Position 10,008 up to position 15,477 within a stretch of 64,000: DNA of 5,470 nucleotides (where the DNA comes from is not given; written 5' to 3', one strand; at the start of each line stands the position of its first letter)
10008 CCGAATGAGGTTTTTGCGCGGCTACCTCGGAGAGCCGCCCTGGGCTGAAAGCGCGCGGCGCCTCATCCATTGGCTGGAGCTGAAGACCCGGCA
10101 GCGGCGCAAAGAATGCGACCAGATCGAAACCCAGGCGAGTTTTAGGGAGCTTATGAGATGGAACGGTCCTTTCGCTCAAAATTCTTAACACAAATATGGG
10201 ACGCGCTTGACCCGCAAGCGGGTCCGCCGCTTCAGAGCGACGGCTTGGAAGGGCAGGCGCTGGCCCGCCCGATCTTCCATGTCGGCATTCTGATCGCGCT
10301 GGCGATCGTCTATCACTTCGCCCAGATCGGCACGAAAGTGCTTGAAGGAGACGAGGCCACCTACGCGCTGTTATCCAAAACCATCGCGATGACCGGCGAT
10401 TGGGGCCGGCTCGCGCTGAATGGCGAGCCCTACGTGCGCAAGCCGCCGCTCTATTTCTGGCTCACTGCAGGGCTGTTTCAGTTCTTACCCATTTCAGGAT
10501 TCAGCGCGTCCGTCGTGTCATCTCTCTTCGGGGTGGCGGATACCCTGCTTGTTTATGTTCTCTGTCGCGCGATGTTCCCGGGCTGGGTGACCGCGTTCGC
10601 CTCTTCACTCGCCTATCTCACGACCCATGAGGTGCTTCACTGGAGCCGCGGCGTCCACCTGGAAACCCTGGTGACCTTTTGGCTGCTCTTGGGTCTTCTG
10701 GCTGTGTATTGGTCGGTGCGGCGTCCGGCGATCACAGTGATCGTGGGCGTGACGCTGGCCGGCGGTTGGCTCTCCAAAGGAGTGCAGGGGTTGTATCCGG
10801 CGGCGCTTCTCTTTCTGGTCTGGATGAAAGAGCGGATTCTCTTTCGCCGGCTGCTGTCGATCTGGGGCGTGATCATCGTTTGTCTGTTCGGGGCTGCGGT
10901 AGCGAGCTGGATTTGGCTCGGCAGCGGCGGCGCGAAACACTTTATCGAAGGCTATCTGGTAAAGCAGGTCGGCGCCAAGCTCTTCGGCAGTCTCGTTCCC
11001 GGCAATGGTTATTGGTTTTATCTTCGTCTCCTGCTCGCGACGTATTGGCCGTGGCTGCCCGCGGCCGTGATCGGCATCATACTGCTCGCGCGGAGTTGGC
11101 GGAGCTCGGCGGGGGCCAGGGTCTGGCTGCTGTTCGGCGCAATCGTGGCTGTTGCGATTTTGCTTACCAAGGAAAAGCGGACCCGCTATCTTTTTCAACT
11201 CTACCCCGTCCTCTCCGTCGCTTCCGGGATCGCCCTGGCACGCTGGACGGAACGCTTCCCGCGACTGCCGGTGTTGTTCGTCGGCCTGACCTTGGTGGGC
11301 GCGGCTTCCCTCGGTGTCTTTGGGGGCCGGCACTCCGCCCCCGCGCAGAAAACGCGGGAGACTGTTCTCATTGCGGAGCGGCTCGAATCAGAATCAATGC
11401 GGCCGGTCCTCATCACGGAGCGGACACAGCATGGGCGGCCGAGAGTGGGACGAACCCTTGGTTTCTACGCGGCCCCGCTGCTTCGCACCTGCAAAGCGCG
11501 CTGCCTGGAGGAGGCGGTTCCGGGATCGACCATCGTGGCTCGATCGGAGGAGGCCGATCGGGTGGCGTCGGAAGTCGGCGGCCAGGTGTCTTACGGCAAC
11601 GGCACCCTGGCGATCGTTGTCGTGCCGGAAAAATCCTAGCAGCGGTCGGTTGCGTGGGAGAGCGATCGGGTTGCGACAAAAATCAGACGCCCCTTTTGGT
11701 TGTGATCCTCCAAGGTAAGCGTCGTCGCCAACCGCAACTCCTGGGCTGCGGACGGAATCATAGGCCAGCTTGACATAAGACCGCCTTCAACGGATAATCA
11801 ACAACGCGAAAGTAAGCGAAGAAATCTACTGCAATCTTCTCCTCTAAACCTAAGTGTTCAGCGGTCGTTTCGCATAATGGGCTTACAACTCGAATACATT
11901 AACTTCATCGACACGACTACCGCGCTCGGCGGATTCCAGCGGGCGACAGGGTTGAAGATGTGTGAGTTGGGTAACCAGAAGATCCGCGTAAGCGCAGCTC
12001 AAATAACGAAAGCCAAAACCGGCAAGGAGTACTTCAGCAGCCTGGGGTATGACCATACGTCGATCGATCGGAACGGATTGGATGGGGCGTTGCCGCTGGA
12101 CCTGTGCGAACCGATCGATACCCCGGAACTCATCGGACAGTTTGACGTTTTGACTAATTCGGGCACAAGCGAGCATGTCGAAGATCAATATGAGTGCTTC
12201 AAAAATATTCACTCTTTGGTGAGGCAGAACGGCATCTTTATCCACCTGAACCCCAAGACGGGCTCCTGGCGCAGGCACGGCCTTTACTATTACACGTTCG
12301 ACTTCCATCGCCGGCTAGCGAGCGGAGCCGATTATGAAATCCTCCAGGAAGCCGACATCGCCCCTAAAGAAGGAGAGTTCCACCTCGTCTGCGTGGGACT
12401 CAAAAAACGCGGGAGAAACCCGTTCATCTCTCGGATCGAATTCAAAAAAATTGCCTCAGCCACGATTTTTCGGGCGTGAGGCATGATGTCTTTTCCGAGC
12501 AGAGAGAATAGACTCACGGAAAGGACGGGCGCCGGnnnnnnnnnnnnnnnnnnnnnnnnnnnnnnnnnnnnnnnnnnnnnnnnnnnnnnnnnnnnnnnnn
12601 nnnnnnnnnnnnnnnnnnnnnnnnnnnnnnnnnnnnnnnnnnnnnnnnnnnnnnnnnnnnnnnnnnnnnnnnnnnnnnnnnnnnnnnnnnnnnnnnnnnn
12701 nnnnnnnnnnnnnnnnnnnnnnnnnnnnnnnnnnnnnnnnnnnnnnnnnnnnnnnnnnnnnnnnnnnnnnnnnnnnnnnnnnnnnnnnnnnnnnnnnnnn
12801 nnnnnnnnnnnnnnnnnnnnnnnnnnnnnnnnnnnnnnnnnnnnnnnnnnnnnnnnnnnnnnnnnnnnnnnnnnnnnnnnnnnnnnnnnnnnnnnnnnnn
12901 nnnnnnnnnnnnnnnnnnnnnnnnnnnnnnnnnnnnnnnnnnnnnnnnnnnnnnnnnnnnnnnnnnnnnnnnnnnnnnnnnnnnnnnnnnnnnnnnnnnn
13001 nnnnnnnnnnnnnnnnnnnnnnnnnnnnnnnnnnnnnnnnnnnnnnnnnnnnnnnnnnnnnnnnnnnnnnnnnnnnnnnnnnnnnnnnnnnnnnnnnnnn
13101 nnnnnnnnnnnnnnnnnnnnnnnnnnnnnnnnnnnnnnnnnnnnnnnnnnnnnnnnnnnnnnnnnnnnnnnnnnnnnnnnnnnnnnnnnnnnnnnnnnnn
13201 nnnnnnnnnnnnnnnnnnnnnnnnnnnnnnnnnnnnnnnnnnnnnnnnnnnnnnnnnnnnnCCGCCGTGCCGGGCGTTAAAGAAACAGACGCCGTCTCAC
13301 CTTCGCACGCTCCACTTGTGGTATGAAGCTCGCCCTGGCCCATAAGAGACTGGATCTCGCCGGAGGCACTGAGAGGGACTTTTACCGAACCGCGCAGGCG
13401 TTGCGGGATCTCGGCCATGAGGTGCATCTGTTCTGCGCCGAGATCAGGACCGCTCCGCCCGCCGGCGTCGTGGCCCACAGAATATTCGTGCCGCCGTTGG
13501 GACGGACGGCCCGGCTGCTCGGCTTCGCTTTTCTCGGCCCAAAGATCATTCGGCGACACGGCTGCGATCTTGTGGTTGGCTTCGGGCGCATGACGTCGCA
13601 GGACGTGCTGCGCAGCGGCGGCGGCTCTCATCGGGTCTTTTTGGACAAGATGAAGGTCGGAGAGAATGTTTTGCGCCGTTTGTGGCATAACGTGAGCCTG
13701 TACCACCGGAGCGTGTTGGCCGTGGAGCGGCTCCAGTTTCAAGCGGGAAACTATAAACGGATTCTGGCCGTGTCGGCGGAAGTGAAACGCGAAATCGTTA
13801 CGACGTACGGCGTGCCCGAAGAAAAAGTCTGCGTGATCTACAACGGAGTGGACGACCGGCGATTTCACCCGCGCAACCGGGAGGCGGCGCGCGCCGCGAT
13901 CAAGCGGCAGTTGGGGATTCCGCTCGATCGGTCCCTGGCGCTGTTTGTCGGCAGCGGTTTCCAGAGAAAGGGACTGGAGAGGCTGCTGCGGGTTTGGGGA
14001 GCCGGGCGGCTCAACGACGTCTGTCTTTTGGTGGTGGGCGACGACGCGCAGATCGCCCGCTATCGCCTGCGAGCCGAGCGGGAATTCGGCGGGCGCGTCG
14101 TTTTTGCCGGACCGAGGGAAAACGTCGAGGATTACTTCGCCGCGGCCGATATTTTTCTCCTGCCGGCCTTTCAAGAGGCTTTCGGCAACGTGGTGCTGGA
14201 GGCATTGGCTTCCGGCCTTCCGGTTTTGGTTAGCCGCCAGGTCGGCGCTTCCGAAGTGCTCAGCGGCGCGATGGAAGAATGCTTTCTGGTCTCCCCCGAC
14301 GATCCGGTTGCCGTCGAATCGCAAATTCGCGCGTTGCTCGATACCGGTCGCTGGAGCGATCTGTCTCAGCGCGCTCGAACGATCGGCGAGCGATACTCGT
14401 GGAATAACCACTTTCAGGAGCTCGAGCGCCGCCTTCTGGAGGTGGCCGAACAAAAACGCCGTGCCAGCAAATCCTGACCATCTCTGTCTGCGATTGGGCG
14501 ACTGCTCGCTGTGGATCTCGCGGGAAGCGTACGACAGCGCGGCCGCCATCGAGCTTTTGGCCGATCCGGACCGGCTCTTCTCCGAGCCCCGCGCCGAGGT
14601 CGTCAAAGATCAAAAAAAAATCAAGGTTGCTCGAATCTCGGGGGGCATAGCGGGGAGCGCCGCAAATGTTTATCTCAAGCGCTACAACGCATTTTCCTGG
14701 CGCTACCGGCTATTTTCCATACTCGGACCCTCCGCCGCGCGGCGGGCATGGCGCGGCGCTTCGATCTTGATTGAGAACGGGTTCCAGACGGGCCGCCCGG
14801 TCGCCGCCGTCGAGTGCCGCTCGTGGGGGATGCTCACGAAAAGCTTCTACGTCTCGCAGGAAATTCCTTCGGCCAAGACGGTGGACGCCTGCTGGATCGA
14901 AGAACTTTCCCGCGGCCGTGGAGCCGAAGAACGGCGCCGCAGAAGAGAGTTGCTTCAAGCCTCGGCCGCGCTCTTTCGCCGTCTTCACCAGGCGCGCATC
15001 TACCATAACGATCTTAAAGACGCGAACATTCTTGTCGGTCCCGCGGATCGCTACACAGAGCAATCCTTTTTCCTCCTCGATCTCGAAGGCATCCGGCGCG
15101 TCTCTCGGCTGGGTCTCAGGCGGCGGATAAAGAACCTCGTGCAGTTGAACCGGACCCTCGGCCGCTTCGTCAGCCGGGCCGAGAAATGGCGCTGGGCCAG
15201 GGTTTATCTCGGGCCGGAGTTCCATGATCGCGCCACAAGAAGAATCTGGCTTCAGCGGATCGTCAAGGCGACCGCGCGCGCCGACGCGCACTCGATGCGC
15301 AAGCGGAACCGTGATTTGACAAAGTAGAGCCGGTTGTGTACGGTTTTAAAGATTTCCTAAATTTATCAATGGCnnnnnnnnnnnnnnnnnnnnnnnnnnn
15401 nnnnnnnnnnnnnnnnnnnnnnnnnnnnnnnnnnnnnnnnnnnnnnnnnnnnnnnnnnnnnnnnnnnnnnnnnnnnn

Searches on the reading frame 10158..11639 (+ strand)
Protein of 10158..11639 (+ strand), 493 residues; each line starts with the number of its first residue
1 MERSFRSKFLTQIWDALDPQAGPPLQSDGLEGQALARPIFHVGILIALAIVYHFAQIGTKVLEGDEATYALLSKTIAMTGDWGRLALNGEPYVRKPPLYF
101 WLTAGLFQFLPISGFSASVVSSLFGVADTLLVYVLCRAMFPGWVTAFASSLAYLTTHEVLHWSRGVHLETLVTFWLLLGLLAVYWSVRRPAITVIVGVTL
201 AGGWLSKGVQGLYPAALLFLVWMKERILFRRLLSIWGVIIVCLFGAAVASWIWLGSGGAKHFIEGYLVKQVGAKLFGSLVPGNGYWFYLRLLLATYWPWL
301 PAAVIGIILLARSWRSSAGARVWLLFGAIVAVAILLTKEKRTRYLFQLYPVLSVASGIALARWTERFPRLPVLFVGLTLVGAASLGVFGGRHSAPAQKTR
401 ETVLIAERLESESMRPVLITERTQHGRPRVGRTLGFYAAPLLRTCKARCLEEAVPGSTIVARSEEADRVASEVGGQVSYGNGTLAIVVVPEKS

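Call 46: search_protein_families(library=pfam, proteins=[window:10158-11639:+])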
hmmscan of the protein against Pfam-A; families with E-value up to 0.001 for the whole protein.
window:10158-11639:+ (493 aa): 1 family
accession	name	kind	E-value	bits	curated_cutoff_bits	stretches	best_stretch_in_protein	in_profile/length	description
PF13231.12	PMT_2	-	6e-10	40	26.1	1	95-251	2-160/160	Dolichyl-phosphate-mannose-protein mannosyltransferase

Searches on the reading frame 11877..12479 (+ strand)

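Call 46: search_protein_families(library=pfam, proteins=[window:11877-12479:+])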
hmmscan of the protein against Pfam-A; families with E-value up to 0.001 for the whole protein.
window:11877-12479:+ (200 aa): 1 family
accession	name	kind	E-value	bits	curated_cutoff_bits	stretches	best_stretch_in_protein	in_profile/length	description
PF08241.18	Methyltransf_11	-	0.00048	21.2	21.2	1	87-122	59-94/95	Methyltransferase domain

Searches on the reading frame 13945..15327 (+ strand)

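Call 47: search_protein_families(library=pfam, proteins=[window:13945-15327:+])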
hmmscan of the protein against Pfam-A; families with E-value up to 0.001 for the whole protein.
window:13945-15327:+ (460 aa): 1 family
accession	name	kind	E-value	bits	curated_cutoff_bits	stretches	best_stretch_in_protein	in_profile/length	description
PF06293.20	Kdo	-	1.1e-13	51.6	21.3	1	254-421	47-207/207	Lipopolysaccharide kinase (Kdo/WaaP) family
